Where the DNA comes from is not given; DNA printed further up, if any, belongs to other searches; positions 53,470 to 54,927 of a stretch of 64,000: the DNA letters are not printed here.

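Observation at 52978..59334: Single 2118-aa polypeptide joining wHTH, Arg repeat, PilM-like domain, ~1350-aa coiled coil and PilN-like module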

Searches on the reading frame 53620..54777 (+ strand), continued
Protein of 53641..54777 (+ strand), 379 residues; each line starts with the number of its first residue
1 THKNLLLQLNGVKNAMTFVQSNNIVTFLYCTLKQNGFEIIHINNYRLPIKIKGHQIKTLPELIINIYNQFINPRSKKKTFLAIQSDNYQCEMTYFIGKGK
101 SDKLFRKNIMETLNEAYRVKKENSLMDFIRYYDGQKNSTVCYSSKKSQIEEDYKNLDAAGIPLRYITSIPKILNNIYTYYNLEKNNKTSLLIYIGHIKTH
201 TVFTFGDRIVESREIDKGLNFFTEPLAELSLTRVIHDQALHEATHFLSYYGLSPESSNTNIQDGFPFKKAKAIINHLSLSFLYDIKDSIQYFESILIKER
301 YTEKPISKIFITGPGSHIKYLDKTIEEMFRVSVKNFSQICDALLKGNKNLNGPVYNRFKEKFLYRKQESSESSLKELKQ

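Call 126: find_encoding_contigs(protein=P0091, flank=8000, max_places=2)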
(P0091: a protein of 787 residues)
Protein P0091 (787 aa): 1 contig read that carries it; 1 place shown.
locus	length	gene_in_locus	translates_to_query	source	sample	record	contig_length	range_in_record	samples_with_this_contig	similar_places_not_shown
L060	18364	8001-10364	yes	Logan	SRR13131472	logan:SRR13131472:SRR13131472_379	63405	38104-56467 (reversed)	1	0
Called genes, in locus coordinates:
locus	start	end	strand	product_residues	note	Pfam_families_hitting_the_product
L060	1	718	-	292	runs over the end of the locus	PF01297:ZnuA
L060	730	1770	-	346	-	-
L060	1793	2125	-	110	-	-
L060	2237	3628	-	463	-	PF00463:ICL, PF13714:PEP_mutase, PF00463:ICL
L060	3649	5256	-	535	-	PF20656:MS_N, PF01274:MS_TIM-barrel, PF20659:MS_C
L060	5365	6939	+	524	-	PF12268:DUF3612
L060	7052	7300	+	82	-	PF03960:ArsC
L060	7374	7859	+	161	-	PF00710:Asparaginase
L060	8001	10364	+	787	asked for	PF12840:HTH_20 (faint), PF21476:PF0610-like_N (faint)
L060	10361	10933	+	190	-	-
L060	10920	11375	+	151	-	-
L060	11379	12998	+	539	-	PF07660:STN (faint), PF00263:Secretin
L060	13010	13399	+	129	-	PF00072:Response_reg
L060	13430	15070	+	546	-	PF05157:MshEN, PF00437:T2SSE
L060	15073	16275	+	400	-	PF00482:T2SSF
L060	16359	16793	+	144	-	PF07963:N_methyl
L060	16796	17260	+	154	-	PF07963:N_methyl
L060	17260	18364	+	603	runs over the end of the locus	-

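Call 128: search_protein_families(library=pfam, proteins=[L060:10361-10933:+, L060:10920-11375:+], max_evalue=0.01)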
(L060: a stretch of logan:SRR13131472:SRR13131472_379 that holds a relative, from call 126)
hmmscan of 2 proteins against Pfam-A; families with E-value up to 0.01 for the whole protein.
L060:10361-10933:+ (190 aa): 0 families

L060:10920-11375:+ (151 aa): 1 family
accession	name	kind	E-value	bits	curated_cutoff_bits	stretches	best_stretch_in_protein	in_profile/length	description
PF16537.11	T2SSB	-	5.9e-05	23.1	28.4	1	105-148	15-59/60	Type II secretion system protein B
